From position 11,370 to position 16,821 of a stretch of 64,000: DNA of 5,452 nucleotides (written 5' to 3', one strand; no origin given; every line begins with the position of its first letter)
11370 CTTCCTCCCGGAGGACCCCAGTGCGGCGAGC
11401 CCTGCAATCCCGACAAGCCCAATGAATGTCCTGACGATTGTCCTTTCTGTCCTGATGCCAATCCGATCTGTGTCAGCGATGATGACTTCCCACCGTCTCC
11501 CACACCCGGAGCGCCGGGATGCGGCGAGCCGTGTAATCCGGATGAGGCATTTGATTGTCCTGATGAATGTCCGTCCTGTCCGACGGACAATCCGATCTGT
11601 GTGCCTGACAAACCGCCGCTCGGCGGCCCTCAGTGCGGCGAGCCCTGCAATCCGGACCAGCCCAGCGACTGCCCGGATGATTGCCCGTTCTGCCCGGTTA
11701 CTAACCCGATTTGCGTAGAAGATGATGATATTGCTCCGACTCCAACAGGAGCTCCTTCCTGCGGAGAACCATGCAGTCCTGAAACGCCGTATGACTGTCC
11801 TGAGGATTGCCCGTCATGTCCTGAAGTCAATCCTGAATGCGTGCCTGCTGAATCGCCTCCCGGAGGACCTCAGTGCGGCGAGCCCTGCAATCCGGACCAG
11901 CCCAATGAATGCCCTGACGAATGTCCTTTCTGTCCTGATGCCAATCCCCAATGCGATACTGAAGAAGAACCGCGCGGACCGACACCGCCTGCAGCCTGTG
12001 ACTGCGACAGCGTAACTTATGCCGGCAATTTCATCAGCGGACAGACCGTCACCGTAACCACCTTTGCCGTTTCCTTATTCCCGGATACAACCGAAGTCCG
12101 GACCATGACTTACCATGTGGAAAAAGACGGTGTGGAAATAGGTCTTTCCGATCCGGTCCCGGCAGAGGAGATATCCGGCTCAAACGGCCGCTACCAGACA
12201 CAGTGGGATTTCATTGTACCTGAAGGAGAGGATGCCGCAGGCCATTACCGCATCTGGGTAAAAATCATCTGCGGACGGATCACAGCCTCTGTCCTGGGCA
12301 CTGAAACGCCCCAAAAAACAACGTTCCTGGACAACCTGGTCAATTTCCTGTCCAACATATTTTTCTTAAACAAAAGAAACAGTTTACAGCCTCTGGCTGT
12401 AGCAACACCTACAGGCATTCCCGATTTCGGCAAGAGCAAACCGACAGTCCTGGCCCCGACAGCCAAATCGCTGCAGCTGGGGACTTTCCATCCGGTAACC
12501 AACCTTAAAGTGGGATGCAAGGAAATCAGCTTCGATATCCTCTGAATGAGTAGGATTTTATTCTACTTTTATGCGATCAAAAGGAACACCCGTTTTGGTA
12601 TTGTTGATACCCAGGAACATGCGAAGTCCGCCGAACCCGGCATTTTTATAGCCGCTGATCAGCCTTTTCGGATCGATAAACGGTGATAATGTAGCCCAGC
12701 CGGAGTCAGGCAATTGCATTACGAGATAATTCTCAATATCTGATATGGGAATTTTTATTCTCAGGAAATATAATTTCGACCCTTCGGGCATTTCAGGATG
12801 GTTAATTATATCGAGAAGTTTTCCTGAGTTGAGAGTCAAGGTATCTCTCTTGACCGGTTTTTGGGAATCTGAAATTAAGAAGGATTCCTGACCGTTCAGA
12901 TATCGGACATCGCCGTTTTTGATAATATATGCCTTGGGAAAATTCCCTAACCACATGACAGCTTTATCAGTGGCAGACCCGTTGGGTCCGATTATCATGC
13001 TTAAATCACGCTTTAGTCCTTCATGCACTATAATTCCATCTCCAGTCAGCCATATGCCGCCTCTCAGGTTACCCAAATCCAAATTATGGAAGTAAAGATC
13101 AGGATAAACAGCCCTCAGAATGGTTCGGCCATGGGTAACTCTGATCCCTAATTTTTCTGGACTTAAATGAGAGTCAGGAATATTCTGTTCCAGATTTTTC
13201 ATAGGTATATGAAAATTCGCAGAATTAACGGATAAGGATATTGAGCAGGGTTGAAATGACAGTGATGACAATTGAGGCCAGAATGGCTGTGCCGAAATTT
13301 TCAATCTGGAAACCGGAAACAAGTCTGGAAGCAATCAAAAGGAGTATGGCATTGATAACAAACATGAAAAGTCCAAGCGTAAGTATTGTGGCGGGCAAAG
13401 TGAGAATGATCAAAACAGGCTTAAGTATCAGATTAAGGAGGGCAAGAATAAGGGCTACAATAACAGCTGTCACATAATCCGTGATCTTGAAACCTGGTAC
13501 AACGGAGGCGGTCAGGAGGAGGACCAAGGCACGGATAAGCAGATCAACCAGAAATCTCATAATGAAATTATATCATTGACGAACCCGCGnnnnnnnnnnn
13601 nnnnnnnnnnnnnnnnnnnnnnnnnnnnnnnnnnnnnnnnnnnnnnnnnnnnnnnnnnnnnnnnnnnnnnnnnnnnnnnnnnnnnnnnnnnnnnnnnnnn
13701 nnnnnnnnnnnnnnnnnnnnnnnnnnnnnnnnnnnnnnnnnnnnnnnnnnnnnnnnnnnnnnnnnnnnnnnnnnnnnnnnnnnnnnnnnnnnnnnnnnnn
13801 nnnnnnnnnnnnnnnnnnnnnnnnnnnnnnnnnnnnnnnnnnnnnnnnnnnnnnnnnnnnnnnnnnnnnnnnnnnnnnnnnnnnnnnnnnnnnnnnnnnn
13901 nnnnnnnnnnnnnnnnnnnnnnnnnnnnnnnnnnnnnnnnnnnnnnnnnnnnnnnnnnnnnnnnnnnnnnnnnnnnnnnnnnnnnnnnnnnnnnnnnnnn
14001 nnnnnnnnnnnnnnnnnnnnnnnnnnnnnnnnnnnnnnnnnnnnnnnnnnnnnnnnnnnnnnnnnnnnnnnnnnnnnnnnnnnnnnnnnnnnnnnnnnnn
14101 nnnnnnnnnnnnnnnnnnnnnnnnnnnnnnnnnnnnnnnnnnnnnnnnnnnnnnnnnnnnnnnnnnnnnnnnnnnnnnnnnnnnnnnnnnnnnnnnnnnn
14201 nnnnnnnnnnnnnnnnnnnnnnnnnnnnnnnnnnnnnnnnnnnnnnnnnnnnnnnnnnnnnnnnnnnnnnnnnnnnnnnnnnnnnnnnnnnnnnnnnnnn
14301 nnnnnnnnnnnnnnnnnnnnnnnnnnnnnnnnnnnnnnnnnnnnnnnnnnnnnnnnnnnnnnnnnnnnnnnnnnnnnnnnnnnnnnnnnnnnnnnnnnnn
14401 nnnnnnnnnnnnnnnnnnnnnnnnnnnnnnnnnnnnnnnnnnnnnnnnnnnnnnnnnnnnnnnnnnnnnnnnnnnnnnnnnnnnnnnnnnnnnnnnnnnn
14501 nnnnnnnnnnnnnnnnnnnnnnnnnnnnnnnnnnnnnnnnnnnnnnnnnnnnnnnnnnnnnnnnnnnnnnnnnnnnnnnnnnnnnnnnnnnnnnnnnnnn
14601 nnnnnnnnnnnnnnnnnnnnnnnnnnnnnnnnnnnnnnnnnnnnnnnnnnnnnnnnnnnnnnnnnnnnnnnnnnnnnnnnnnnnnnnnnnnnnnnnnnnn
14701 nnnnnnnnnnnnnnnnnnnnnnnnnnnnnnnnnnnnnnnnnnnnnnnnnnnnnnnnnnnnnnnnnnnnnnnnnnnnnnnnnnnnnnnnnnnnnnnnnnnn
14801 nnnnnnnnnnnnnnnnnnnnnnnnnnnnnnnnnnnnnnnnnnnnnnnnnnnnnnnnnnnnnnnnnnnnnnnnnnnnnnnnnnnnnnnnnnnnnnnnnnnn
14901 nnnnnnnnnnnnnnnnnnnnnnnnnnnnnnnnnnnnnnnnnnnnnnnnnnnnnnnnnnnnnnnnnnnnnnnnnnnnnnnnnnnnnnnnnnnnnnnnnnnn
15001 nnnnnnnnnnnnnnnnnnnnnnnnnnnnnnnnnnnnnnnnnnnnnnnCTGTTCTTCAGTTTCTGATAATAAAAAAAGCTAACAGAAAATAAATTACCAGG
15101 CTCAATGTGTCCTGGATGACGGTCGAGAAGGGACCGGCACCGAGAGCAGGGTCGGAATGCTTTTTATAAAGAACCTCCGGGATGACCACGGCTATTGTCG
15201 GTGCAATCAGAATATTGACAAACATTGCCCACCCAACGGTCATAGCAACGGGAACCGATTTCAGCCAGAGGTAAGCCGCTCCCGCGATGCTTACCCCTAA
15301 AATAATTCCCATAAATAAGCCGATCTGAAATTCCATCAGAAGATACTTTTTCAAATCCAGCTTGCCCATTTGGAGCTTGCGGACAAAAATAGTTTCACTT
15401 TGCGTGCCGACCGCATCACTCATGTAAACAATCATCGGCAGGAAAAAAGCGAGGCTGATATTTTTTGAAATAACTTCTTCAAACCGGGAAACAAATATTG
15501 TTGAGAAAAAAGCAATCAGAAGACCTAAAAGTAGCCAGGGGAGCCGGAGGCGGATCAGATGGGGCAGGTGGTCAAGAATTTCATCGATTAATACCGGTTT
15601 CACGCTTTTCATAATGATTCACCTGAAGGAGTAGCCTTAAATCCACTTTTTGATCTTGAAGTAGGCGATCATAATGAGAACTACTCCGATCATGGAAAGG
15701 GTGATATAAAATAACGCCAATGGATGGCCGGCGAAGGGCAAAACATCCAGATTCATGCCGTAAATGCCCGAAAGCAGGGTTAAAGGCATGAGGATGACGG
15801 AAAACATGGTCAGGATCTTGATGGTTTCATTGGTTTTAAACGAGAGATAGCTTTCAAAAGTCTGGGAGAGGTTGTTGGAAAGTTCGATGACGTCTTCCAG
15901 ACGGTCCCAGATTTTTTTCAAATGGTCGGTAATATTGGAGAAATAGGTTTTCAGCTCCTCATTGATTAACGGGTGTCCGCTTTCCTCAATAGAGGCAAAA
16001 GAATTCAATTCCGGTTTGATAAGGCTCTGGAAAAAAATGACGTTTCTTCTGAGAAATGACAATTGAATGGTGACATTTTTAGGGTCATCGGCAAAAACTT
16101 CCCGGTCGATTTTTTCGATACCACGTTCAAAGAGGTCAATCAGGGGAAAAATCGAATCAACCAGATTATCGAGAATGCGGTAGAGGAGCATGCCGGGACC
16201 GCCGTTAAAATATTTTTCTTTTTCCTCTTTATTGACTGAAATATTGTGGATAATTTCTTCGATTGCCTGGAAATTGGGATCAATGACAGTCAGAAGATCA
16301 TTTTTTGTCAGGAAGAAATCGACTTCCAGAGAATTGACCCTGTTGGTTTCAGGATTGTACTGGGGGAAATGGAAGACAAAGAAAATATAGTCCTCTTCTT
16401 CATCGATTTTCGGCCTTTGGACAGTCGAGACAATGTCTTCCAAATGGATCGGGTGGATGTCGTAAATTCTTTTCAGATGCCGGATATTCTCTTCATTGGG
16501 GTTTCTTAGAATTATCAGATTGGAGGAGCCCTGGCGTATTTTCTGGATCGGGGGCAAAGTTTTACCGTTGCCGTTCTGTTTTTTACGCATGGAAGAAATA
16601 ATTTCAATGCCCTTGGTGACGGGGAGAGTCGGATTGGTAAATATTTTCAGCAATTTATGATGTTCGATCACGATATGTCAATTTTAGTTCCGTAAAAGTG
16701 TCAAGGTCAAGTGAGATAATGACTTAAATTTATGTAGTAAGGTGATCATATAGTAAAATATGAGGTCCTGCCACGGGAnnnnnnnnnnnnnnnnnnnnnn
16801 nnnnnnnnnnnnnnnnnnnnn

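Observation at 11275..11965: About 690 nt of tandem 240-nt coding repeats giving six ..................(F/S)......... modules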

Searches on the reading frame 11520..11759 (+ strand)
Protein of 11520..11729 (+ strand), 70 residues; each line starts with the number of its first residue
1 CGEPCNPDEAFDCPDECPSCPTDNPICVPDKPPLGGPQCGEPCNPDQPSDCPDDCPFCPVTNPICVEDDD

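Call 14: find_homologous_proteins(query=window:11520-11729:+, max_evalue=10)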
Query seq(70 aa): no candidate shares three 5-residue words with the query. No homologue found.

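Call 22: search_protein_representatives(alignment_id=A1)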
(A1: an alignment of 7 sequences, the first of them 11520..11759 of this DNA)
Query: 7 sequences, 81 profile positions. Proteins with E-value up to 0.001 (for the whole library): 1; up to 1e-10: 1; up to 1e-30: 1. The best 1 are listed.
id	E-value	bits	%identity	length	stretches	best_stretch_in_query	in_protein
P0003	8.8e-64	227.8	-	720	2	1-81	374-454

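Call 30: predict_structure(alignment_id=A1)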
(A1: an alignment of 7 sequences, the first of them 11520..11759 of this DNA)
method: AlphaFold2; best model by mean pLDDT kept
length: 80 residues; sequences in the alignment: 7
mean_pLDDT: 70.6   pTM: 0.37
mean pLDDT of the five models: 70.6, 69.1, 42.1, 40.7, 36.2
residues with pLDDT >= 90: 0; 70-90: 54; 50-70: 14; < 50: 12
segments of 3 or more residues with pLDDT < 50: 33-35, 72-80
pLDDT, mean of each block of 10 residues (from residue 1): 76 78 76 59 77 79 76 43
secondary structure, 60 per line:
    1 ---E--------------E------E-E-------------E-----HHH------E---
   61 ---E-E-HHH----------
elements in order:

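Call 34: fold_search(model_id=the predicted structure, library=pdb)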
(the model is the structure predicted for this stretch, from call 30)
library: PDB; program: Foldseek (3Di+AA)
matches with E <= 10: 1; with E <= 0.001: 0
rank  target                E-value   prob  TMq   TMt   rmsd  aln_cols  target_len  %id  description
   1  8sdp_Y                9.3e+00  0.09  0.29  0.57   2.5        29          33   28  HTRA-1 PDSA bound to CKP 3A7 (released 2024-07-03)

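Call 43: search_solved_structures(query=A1, max_evalue=10, show_alignments=3)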
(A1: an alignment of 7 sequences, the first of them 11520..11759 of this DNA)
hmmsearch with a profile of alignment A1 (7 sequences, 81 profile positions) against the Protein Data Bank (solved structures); distinct sequences matched with E-value up to 10: 1.
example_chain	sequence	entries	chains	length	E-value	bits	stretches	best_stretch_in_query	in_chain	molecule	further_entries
8ovl_A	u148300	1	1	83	0.45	14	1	23-70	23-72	Copper-translocating P-type ATPase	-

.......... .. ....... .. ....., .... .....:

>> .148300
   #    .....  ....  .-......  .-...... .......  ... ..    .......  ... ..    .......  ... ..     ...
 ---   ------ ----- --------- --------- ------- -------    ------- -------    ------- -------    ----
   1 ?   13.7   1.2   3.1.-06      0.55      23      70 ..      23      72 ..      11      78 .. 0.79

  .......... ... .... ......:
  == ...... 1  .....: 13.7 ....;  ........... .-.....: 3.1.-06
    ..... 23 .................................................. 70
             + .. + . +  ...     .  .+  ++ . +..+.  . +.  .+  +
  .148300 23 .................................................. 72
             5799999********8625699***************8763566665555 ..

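Call 65: find_related_loci(query=A1, collection=genome_contigs, flank=4000)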
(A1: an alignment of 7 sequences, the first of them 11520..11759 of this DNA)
Query A1 (80 aa) in genome_contigs; peptide patterns used: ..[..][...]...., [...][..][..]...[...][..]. (x = any residue, [..] = any of these).
41 stretches matched a pattern; 2 encode a relative of the query (tblastn E <= 1e-3); 2 distinct loci.
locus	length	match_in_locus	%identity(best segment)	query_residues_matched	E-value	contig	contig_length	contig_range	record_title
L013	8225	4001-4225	68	1-71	7e-28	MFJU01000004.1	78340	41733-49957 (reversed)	MAG: Candidatus Gottesmanbacteria bacterium RIFCSPLOWO2_01_FULL_42_22 rifcsplowo2_01_scaffold_1225, whole genome shotgun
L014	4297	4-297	56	1-75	2e-19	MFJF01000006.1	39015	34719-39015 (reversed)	MAG: Candidatus Gottesmanbacteria bacterium RIFCSPHIGHO2_01_FULL_40_15 rifcsphigho2_01_scaffold_1576, whole genome shotg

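Call 67: find_related_loci(query=A1, collection=metagenome_contigs, flank=3000)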
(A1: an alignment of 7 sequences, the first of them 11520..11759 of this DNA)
Query A1 (80 aa) in metagenome_contigs; peptide patterns used: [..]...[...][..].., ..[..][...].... (x = any residue, [..] = any of these).
141 stretches matched a pattern; 7 encode a relative of the query (tblastn E <= 1e-3); 7 distinct loci.
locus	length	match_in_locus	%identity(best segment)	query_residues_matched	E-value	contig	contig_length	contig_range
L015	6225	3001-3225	68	1-71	1e-27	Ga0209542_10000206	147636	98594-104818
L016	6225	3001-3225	68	1-71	1e-27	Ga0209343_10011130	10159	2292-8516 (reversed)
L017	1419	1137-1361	68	1-71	3e-27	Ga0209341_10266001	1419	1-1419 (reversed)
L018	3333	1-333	62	1-77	7e-23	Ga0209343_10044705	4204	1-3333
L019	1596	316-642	58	1-75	9e-20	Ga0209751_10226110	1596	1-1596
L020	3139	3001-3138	69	1-65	5e-15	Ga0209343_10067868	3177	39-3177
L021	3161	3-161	55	1-75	4e-13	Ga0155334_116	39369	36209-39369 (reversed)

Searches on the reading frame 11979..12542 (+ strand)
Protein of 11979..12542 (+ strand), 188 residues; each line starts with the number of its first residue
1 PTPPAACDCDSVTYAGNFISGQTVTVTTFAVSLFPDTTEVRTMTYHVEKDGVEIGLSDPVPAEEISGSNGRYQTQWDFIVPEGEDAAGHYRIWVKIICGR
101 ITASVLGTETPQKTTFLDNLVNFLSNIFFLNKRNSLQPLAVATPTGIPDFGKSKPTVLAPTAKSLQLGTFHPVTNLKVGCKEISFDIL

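Call 32: find_homologous_proteins(query=window:11979-12542:+, max_evalue=0.01)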
Query window:11979-12542:+ (188 aa): 3 proteins with E <= 0.01 among 82 candidates.
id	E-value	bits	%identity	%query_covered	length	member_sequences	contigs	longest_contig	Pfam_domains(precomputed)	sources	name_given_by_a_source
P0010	7.5e-75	269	81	77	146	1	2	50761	-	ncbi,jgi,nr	ncbi:hypothetical protein A2781_00905 [Candidatus Gottesmanbacteria bacterium RIFCSPHIGHO2_01_FULL_4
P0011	4.6e-54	201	60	87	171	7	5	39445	-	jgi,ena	-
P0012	3.1e-44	169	58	78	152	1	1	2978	-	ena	-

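Call 35: find_encoding_contigs(protein=P0010, flank=8000, max_places=3)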
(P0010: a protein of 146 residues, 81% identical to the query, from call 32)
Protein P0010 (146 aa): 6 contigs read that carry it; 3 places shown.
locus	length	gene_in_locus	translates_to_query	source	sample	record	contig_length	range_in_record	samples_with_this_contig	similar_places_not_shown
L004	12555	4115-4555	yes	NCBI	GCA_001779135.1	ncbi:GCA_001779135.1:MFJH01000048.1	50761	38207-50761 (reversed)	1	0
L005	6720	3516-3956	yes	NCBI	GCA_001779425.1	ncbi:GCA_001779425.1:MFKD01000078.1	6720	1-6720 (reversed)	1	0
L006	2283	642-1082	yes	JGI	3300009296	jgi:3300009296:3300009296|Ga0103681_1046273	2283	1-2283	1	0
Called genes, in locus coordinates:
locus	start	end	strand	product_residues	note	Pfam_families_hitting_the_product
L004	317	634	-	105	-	PF01934:HepT-like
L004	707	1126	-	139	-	PF01909:NTP_transf_2 (weak), PF18765:Polbeta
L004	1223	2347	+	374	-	-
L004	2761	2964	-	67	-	-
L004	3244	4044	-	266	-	-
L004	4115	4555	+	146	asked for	-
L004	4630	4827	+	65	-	-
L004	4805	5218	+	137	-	PF13975:gag-asp_proteas (weak)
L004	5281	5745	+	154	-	PF00583:Acetyltransf_1, PF13673:Acetyltransf_10, PF13508:Acetyltransf_7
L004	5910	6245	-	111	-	PF04020:Phage_holin_4_2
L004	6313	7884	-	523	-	-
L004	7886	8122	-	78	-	-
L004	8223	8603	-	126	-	PF01850:PIN, PF13470:PIN_3 (weak)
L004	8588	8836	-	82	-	-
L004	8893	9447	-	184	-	PF01769:MgtE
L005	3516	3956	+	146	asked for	-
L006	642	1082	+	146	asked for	-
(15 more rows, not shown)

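Call 36: find_encoding_contigs(protein=P0011, flank=8000, max_places=5)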
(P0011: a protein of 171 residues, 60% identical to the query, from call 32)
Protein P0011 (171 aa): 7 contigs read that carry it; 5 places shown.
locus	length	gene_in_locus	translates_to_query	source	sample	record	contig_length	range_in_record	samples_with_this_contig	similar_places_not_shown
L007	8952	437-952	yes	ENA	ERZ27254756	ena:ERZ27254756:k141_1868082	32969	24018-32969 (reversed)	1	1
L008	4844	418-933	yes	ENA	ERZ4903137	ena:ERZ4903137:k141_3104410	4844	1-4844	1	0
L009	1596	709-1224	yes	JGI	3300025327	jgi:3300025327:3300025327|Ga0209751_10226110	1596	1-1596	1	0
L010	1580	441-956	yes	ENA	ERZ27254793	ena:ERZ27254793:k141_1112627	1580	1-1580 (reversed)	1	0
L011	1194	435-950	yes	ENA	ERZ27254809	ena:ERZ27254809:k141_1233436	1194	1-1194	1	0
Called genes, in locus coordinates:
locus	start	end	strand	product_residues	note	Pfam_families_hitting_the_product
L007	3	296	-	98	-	?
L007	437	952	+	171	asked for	-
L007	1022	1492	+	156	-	PF13673:Acetyltransf_10 (weak), PF00583:Acetyltransf_1, PF13508:Acetyltransf_7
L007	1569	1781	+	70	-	-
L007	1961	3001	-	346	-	PF01544:CorA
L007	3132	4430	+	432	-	PF00675:Peptidase_M16, PF05193:Peptidase_M16_C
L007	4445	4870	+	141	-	PF00334:NDK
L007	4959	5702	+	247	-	-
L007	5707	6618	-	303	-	-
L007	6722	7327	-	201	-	PF00571:CBS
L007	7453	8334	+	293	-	PF00892:EamA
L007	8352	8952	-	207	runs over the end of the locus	PF02545:Maf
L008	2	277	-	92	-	?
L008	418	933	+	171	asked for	-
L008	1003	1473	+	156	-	PF13673:Acetyltransf_10 (weak), PF00583:Acetyltransf_1, PF13508:Acetyltransf_7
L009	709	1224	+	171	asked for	-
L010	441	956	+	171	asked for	-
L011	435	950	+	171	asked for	-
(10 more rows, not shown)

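Call 37: find_encoding_contigs(protein=P0012, flank=8000, max_places=3)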
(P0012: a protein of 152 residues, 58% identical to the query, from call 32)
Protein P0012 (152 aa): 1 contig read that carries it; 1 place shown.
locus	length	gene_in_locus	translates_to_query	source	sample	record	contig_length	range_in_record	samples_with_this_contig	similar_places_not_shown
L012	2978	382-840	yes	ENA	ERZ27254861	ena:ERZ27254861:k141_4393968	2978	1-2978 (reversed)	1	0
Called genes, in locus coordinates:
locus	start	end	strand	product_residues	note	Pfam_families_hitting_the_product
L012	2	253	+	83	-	?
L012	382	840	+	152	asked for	-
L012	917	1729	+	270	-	PF19420:DDAH_eukar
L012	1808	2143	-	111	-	PF04020:Phage_holin_4_2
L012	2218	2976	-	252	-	?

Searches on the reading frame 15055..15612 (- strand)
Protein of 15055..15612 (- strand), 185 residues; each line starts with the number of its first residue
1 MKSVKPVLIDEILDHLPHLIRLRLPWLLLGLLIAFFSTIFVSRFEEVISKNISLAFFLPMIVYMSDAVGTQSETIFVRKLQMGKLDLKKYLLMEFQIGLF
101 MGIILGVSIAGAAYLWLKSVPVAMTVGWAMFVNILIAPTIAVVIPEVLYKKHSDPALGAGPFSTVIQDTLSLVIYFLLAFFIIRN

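Call 9: search_protein_families(library=pfam, proteins=[window:15055-15612:-], max_evalue=0.01)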
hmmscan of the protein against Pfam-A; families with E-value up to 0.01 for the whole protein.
window:15055-15612:- (185 aa): 1 family
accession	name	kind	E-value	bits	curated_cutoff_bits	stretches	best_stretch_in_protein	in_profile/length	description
PF01769.21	MgtE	-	3.3e-26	92.4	27.6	1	58-178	1-125/125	Divalent cation transporter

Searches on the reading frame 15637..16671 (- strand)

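Call 9: search_protein_families(library=pfam, proteins=[window:15637-16671:-], max_evalue=0.01)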
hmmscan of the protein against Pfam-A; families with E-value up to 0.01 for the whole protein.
window:15637-16671:- (344 aa): 2 families
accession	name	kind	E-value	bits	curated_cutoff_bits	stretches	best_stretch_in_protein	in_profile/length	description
PF01544.23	CorA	-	2.3e-58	198.3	27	1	54-339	8-291/292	CorA-like Mg2+ transporter protein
PF20990.2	DUF2207_C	-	0.0039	17.4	33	1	232-337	88-188/247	Predicted membrane protein (DUF2207) C-terminal domain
